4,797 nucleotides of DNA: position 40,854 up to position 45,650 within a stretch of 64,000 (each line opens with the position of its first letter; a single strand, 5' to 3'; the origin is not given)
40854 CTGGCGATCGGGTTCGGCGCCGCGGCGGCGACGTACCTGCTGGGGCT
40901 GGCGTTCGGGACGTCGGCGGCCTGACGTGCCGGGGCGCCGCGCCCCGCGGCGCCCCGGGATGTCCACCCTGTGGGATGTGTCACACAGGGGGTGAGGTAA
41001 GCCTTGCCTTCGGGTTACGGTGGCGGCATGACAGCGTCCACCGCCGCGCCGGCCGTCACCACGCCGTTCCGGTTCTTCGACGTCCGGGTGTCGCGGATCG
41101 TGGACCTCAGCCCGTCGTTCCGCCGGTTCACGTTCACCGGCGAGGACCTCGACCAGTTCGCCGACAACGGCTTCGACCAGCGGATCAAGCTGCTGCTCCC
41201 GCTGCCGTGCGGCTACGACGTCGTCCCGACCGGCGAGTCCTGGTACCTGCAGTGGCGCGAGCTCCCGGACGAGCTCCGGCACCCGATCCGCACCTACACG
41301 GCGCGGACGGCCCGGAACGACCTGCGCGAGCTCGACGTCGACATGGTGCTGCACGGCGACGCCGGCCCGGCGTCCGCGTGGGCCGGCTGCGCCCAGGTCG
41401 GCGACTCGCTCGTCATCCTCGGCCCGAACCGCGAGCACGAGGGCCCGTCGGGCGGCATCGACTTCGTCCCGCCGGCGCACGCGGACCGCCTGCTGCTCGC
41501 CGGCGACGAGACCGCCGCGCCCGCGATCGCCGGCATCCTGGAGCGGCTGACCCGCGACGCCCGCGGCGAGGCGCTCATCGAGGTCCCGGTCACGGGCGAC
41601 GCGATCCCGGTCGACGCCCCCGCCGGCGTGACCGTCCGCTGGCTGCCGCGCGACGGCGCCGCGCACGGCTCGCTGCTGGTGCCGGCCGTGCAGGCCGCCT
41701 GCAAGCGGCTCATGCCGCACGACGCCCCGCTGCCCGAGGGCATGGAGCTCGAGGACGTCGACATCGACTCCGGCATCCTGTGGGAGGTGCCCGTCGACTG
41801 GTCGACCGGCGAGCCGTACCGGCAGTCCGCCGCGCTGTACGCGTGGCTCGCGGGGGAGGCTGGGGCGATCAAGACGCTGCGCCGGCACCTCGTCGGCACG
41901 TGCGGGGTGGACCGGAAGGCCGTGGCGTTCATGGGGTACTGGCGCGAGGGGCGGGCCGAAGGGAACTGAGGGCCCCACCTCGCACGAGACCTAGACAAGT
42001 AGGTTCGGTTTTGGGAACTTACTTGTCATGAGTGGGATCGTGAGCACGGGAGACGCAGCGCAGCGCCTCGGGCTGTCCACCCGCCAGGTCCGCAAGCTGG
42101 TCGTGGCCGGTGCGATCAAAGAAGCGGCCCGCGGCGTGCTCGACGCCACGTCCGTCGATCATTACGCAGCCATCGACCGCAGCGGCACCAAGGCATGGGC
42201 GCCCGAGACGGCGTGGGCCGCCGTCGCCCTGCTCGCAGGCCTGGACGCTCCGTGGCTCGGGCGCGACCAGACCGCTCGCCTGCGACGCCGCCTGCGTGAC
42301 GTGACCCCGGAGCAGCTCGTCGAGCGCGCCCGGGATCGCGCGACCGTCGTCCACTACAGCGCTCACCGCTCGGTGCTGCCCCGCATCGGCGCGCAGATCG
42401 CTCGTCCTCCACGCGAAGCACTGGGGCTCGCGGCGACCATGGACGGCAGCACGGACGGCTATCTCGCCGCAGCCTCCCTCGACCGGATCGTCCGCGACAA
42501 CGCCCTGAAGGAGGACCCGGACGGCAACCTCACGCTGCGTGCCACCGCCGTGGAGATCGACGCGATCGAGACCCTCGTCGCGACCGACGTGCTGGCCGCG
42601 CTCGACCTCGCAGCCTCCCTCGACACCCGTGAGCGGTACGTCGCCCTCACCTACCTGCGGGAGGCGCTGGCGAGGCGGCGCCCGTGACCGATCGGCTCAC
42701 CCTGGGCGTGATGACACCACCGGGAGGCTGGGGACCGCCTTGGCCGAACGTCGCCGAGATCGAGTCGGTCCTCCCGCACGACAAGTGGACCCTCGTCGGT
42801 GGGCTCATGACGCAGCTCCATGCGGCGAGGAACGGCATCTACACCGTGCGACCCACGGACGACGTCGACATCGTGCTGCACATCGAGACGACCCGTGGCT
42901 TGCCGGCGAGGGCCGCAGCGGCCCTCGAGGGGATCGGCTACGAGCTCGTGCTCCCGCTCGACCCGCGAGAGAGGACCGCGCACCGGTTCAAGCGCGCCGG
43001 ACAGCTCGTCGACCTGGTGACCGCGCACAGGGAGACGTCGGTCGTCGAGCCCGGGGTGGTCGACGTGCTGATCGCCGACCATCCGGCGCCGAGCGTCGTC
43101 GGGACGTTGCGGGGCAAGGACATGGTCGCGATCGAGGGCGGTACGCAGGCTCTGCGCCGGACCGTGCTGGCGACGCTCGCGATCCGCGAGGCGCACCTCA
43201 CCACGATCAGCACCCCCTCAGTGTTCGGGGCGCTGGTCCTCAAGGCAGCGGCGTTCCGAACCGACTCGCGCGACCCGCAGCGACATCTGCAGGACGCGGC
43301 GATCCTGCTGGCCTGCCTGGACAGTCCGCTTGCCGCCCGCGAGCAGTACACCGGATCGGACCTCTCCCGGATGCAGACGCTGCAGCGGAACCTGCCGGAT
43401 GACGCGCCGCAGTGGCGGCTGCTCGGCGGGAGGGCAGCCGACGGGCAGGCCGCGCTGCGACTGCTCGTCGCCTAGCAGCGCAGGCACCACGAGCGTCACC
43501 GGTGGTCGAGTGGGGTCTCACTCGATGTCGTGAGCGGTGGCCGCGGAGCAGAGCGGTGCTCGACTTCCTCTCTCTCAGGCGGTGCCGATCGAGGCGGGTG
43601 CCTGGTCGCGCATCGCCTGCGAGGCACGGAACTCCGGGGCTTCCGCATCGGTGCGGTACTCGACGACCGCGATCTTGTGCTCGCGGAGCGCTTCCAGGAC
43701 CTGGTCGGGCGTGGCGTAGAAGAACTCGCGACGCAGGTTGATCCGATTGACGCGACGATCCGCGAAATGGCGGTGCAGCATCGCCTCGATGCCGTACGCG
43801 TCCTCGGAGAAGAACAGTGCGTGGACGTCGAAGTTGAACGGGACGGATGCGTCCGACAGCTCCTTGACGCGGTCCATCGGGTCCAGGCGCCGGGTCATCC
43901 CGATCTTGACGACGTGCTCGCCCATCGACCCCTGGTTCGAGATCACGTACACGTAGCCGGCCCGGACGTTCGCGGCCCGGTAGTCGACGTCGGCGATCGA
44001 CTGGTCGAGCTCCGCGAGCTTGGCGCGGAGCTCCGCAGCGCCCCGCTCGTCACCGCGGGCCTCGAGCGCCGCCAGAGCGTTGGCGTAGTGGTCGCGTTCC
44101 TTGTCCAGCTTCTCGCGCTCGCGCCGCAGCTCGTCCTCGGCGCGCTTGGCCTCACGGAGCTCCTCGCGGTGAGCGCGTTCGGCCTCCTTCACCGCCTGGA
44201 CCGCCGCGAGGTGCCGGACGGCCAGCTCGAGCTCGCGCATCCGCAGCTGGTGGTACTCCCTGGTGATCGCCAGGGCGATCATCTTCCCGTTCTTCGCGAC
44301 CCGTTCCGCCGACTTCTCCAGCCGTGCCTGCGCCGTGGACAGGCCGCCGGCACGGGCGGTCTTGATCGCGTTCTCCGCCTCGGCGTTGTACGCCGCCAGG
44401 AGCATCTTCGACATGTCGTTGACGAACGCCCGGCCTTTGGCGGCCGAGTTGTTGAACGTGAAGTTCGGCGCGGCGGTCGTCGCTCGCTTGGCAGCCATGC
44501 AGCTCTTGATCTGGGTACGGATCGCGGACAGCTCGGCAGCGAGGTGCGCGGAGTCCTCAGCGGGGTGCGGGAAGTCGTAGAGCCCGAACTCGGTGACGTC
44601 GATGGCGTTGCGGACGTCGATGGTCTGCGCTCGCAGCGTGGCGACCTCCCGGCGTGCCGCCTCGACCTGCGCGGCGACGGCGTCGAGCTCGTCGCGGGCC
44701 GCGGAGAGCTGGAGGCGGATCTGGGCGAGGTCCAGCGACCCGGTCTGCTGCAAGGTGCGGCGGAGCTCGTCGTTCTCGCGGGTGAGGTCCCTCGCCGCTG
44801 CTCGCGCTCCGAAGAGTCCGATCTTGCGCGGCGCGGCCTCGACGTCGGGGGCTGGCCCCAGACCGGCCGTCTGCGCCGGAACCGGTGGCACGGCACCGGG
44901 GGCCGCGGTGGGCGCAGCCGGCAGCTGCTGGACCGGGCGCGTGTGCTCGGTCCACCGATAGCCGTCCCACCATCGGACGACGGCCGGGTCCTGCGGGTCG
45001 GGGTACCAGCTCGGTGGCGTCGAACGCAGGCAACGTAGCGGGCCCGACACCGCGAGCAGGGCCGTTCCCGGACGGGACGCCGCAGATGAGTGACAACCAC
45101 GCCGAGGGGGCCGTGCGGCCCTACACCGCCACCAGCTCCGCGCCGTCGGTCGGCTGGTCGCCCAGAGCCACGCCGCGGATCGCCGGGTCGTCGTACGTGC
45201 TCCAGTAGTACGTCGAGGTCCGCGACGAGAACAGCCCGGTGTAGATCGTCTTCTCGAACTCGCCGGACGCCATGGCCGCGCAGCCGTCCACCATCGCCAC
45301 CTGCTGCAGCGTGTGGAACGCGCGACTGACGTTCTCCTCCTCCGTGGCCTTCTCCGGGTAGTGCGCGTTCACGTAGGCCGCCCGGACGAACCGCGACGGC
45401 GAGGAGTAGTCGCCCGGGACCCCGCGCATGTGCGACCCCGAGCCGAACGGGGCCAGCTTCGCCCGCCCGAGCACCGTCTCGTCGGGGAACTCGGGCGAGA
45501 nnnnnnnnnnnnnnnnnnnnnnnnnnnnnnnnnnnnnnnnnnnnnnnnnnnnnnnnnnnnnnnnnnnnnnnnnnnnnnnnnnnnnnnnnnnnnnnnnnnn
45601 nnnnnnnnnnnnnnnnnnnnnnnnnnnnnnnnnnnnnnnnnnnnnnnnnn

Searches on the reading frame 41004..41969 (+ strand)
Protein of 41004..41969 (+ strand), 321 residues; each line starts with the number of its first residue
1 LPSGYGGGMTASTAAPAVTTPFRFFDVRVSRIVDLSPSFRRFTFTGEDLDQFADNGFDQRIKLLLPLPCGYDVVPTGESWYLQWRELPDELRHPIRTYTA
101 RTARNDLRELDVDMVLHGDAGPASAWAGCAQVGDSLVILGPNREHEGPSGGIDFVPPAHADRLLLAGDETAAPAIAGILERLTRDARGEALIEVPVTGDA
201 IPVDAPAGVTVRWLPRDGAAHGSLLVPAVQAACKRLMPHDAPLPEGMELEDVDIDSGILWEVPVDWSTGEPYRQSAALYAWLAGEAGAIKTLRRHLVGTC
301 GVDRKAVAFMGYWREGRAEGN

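Call 4: search_protein_families(library=pfam, proteins=[window:41004-41969:+], max_evalue=1)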
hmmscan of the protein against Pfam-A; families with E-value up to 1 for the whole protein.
window:41004-41969:+ (321 aa): 2 families
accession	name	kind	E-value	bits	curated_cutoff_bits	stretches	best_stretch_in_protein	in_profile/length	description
PF08021.17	FAD_binding_9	-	8.2e-35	120.1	23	1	29-144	2-119/120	Siderophore-interacting FAD-binding domain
PF04954.18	SIP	-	3.6e-34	118.3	26.3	1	160-316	1-119/119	Siderophore-interacting protein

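Call 48: find_related_loci(query=window:41004-41969:+, collection=genome_contigs, flank=6000)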
Query window:41004-41969:+ (321 aa) in genome_contigs; peptide patterns used: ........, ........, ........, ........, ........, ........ (x = any residue, [..] = any of these).
600 stretches matched a pattern (row limit reached: there are more); 506 encode a relative of the query (tblastn E <= 1e-3); the best 80 are kept; 80 distinct loci.
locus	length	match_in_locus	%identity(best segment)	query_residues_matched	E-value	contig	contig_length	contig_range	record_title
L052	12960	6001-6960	96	1-320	0e+0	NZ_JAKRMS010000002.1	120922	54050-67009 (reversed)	Cellulomonas sp. ACRRI NODE_2_length_120922_cov_16.703148_pilon, whole genome shotgun sequence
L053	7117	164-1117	87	1-320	0e+0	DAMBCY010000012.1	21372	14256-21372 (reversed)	MAG TPA_asm: Cellulomonas sp. isolate CTOTU48771 NODE_128_length_21372_cov_4.326312, whole genome shotgun sequence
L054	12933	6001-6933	68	12-321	2e-131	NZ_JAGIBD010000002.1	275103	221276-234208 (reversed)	MAG: Cellulomonas sp. isolate BIN39 scaffold2_cov0, whole genome shotgun sequence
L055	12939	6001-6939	67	8-321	5e-130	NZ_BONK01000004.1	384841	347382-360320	Cellulomonas chitinilytica strain NBRC 110799 sequence04, whole genome shotgun sequence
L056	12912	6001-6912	68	21-321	1e-127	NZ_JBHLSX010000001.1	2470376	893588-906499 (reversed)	Cellulomonas biazotea strain NCAIM B.01385 spades_K_25_97_1, whole genome shotgun sequence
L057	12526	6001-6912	67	21-321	2e-120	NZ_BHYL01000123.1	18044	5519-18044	Cellulomonas algicola strain TKZ-21 sequence123, whole genome shotgun sequence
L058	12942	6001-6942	64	10-320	7e-120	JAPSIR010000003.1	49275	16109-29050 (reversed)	MAG: Cellulomonas sp. isolate RM44_bin.080 NODE_316_length_49275_cov_20.613087, whole genome shotgun sequence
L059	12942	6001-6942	62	1-319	6e-114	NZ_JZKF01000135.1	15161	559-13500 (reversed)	Actinoplanes rectilineatus strain NRRL B-16090 contig-135, whole genome shotgun sequence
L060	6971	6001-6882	61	22-321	7e-113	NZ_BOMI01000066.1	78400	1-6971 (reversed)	Paractinoplanes deccanensis strain NBRC 13994 sequence066, whole genome shotgun sequence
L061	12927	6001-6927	60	6-319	8e-113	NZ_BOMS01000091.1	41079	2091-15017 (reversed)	Actinoplanes palleronii strain NBRC 14916 sequence091, whole genome shotgun sequence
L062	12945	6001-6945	58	9-320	9e-112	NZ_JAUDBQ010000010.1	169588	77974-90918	Cellulomonas cellasea strain ET82 ET82_scaffold_10, whole genome shotgun sequence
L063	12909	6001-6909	60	12-319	8e-111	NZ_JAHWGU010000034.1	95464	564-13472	Actinoplanes sp. DH11 NODE_34_length_95464_cov_24.889256/1-95464, whole genome shotgun sequence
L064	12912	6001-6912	60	12-319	1e-110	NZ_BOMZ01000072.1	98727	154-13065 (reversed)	Actinoplanes utahensis strain NBRC 13244 sequence072, whole genome shotgun sequence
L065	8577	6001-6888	60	22-321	2e-109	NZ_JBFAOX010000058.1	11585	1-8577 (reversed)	Actinoplanes sp. NPDC049598 NPDC049598_112_E5.ctg-0058, whole genome shotgun sequence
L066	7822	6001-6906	60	16-321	3e-109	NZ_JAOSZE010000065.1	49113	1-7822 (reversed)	Actinoplanes sp. KI2 65, whole genome shotgun sequence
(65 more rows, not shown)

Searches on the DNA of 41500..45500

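Call 67: search_rna_families(source=window, start=41500, end=45500, threshold=evalue, max_evalue=1)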
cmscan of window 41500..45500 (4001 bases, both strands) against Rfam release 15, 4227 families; matches with E-value up to 1: 0.
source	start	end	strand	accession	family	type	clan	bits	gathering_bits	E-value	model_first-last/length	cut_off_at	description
